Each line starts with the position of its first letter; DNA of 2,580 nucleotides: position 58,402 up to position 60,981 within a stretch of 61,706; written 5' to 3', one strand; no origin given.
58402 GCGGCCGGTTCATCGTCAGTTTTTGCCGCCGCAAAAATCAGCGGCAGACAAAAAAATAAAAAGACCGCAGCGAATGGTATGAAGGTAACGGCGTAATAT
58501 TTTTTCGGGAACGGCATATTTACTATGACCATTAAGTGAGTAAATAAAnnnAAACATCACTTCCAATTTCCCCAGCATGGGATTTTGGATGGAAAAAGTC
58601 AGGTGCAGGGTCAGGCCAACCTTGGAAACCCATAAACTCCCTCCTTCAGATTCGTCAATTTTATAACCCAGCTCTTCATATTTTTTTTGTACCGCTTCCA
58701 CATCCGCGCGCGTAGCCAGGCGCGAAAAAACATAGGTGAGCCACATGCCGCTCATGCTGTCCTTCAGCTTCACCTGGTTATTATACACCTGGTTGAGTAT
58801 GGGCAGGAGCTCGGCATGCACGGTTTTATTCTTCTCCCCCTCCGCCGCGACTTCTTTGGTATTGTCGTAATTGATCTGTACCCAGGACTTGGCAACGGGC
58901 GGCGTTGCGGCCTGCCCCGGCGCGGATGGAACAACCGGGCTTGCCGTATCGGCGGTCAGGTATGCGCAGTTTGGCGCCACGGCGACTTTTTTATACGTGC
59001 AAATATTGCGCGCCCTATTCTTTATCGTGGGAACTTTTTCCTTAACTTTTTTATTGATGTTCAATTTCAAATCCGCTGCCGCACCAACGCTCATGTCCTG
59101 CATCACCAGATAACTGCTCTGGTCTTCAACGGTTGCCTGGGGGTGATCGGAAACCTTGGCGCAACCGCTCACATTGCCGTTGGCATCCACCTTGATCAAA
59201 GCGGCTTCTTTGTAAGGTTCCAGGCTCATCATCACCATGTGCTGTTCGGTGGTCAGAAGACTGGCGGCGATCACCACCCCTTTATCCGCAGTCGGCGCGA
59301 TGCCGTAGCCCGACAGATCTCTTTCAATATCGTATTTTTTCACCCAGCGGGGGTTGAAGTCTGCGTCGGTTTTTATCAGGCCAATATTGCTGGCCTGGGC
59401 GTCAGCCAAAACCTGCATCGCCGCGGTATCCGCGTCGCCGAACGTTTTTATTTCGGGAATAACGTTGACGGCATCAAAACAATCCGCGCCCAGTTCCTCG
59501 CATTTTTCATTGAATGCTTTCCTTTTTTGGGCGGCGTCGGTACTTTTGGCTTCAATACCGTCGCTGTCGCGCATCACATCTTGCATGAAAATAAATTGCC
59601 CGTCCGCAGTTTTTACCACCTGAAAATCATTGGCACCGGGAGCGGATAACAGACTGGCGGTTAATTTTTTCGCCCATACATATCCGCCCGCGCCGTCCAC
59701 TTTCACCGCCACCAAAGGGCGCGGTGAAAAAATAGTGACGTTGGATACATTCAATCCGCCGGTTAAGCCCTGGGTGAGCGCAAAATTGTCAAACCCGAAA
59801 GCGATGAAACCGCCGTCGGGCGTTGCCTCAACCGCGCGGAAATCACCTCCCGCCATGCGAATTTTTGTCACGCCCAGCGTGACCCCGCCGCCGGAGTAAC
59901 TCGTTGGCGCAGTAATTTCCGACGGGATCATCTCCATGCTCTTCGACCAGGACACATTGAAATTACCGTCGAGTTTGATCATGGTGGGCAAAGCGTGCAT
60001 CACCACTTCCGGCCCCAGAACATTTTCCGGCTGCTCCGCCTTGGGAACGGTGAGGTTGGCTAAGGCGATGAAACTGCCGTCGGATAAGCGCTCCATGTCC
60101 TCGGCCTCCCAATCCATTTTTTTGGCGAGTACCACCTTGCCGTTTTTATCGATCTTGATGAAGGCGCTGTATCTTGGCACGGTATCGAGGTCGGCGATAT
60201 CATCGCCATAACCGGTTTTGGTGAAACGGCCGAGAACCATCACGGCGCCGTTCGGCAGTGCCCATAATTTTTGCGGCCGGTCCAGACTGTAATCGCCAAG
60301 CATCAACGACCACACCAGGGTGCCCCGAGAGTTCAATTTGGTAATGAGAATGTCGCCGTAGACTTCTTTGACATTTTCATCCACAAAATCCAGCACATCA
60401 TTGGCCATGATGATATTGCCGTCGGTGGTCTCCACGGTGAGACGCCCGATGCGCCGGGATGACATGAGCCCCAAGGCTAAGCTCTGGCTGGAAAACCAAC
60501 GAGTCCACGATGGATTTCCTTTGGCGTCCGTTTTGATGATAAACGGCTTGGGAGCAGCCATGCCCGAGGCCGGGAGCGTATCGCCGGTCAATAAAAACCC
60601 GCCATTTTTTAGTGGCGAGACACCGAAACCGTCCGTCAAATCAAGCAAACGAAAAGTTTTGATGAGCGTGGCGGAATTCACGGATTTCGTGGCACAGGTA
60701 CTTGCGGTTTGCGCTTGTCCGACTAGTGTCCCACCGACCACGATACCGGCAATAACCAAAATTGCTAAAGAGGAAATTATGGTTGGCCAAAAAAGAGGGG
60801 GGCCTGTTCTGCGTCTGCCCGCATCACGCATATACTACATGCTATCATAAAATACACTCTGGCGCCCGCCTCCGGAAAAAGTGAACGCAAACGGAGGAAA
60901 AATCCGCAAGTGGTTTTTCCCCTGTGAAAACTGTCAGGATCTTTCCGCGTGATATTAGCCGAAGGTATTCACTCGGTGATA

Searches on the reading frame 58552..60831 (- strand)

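Call 4: search_protein_families(library=ncbifam, proteins=[window:58552-60831:-], max_evalue=1)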
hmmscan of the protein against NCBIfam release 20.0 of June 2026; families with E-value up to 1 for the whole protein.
window:58552-60831:- (760 aa): 1 family
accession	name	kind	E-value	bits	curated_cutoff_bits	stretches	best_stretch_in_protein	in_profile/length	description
NF047494.1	Lepto_SBBP_lipo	equivalog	0.039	12.6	400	1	97-179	341-420/466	SBBP repeat beta-propeller lipoprotein, LipL53 family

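Call 26: search_protein_families(library=pfam, proteins=[window:58552-60831:-], max_evalue=0.001)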
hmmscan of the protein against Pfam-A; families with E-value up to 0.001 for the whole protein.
window:58552-60831:- (760 aa): 0 families
